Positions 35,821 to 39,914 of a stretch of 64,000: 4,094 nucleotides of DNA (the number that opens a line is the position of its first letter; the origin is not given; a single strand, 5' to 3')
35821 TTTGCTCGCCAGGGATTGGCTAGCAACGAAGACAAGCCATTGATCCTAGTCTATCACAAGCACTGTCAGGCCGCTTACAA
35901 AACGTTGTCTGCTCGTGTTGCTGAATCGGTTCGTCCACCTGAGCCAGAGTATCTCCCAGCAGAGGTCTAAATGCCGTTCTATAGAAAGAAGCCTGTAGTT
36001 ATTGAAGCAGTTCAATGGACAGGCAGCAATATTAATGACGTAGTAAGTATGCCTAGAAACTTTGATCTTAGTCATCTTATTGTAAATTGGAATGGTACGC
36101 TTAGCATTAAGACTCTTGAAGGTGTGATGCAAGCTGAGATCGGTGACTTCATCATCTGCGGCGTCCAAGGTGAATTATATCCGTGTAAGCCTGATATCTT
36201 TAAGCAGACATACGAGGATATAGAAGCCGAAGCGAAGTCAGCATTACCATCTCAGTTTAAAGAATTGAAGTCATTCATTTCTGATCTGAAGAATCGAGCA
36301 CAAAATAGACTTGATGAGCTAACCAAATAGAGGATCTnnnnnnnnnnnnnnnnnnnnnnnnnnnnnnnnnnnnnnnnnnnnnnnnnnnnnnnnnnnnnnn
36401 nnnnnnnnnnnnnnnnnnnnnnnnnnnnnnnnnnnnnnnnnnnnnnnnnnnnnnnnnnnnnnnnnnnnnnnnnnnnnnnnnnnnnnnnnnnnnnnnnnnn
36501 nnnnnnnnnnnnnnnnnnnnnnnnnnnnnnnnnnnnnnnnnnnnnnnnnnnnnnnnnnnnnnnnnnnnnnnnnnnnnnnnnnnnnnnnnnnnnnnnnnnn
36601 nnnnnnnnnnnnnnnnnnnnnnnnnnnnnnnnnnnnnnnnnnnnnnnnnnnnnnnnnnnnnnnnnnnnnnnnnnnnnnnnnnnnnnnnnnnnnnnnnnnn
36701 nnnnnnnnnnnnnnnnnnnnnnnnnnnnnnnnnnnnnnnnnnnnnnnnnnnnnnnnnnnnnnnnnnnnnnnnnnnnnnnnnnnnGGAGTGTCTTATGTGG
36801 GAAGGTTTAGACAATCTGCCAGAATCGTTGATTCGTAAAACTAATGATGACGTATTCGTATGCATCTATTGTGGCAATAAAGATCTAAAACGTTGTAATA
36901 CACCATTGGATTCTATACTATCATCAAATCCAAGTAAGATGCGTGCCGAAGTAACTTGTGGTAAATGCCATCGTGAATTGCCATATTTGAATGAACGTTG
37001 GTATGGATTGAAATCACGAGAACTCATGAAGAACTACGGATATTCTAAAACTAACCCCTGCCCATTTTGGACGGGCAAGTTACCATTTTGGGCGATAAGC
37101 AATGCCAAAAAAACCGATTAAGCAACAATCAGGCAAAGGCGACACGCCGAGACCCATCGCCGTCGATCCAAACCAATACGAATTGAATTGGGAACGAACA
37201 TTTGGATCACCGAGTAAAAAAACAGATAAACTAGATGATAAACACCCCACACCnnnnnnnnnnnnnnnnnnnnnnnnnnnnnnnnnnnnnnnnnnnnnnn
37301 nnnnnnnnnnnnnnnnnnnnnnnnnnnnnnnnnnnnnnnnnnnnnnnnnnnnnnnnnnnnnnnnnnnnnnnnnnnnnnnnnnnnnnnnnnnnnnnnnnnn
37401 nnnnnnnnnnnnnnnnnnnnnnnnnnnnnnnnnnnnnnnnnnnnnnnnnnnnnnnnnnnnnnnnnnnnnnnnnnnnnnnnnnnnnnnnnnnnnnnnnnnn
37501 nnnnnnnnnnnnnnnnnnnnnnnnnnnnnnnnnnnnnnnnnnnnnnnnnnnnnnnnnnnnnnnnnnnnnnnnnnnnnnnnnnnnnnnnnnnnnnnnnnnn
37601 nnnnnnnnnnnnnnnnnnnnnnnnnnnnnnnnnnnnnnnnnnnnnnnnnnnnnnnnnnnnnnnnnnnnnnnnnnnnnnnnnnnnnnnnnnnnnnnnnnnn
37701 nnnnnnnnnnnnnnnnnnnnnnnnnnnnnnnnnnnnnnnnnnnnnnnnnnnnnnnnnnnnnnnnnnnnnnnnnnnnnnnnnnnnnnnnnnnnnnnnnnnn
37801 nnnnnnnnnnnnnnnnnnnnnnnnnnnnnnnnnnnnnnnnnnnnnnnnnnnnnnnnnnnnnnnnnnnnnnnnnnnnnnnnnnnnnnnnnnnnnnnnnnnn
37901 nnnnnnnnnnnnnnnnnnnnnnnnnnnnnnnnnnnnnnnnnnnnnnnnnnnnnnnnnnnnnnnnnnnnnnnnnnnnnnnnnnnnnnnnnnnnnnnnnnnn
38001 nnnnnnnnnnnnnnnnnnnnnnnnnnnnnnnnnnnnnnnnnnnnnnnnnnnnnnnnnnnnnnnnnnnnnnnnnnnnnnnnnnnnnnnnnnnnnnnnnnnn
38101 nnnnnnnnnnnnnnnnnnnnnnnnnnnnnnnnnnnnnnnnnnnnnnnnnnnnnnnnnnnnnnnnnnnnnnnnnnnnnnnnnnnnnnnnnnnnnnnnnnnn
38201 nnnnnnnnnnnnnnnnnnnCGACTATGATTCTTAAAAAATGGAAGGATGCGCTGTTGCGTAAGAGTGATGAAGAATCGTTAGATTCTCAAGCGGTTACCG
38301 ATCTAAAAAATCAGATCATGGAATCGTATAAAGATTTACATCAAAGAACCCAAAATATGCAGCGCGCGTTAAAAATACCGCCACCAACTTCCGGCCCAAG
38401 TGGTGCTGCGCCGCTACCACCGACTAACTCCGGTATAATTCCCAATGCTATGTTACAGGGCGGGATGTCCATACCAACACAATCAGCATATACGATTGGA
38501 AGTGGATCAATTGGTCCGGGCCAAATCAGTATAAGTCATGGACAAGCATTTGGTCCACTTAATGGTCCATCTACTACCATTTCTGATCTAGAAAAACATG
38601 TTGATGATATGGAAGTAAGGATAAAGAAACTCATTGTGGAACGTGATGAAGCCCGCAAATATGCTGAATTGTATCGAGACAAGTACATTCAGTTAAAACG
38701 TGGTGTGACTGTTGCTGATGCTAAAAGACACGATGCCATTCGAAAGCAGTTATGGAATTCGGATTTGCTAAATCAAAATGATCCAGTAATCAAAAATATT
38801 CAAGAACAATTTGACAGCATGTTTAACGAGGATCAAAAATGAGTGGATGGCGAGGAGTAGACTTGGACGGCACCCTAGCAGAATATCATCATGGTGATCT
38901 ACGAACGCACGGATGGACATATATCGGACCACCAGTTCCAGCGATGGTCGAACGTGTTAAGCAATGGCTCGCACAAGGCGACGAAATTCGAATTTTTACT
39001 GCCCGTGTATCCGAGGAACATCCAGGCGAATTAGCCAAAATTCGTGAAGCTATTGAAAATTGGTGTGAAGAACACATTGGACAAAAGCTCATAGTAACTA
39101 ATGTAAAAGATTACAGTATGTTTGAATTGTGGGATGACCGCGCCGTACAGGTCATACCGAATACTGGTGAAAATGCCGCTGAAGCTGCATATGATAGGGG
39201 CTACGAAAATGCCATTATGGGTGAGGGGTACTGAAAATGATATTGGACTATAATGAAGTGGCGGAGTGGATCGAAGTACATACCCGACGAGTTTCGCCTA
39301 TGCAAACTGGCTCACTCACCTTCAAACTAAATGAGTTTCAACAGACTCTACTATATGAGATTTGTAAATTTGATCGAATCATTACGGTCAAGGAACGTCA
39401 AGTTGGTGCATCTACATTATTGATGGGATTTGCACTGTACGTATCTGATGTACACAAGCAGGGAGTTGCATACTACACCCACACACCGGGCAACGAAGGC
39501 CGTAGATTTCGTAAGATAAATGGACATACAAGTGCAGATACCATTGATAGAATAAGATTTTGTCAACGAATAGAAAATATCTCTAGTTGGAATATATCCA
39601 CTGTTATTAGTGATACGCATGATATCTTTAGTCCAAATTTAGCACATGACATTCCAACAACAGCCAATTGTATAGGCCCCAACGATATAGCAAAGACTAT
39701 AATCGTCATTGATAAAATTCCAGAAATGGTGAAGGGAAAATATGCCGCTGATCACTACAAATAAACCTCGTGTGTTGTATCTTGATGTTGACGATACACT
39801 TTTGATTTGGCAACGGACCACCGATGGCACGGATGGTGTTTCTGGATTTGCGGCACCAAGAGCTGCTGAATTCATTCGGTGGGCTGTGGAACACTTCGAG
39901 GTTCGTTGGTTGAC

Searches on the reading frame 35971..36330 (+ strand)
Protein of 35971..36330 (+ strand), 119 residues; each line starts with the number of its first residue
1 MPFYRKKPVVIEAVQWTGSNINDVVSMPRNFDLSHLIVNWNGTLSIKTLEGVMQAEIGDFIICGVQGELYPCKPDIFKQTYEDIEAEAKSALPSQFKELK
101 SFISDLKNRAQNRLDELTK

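Call 49: search_protein_families(library=pfam, proteins=[window:35971-36330:+], max_evalue=0.001)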
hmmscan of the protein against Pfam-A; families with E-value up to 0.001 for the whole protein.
window:35971-36330:+ (119 aa): 0 families

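Call 50: search_protein_families(library=phrogs, proteins=[window:35971-36330:+], max_evalue=0.001)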
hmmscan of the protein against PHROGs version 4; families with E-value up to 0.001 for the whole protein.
window:35971-36330:+ (119 aa): 6 families
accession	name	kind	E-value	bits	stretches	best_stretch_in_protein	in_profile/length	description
phrog_419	-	unknown function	1.1e-36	127.9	1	1-90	41-129/300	-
phrog_1810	-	unknown function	1.8e-24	87.6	1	3-111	9-120/166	-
phrog_4502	-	unknown function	3.4e-20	73.8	1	2-89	2-91/190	-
phrog_19511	-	unknown function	1.9e-08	35.5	1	1-85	1-89/155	-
phrog_36774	-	unknown function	0.00013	23.4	1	44-83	39-78/86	-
phrog_4159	-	other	0.00027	21.3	1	4-87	4-86/270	nucleotide pyrophosphohydrolase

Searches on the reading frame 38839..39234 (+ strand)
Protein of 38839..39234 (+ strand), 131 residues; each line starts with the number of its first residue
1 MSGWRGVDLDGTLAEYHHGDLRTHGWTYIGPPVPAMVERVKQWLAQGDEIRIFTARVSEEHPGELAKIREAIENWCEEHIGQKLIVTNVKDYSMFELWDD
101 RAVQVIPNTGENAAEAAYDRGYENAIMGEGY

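Call 49: search_protein_families(library=pfam, proteins=[window:38839-39234:+], max_evalue=0.001)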
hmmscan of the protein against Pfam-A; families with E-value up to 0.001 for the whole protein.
window:38839-39234:+ (131 aa): 0 families

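Call 50: search_protein_families(library=phrogs, proteins=[window:38839-39234:+], max_evalue=0.001)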
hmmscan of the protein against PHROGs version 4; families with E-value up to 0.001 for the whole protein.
window:38839-39234:+ (131 aa): 2 families
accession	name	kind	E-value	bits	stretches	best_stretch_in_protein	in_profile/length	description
phrog_1238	-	moron, auxiliary metabolic gene and host takeover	2.9e-10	41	1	7-103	27-117/155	phosphoheptose isomerase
phrog_415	-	other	1e-09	39.4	1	4-92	23-119/218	polynucleotide kinase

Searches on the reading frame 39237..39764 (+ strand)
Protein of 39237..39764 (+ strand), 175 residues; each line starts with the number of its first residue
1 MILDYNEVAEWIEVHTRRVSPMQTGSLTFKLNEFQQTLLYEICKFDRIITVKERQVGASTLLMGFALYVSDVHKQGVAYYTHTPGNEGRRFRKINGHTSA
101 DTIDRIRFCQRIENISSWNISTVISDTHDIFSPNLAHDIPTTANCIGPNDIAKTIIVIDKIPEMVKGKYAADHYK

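Call 49: search_protein_families(library=pfam, proteins=[window:39237-39764:+], max_evalue=0.001)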
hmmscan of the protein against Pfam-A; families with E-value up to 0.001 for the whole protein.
window:39237-39764:+ (175 aa): 0 families

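Call 50: search_protein_families(library=phrogs, proteins=[window:39237-39764:+], max_evalue=0.001)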
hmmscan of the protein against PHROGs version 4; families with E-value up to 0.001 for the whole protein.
window:39237-39764:+ (175 aa): 1 family
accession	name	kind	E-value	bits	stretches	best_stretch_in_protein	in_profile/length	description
phrog_675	-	head and packaging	0.00051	19.4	1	7-81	23-91/576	terminase large subunit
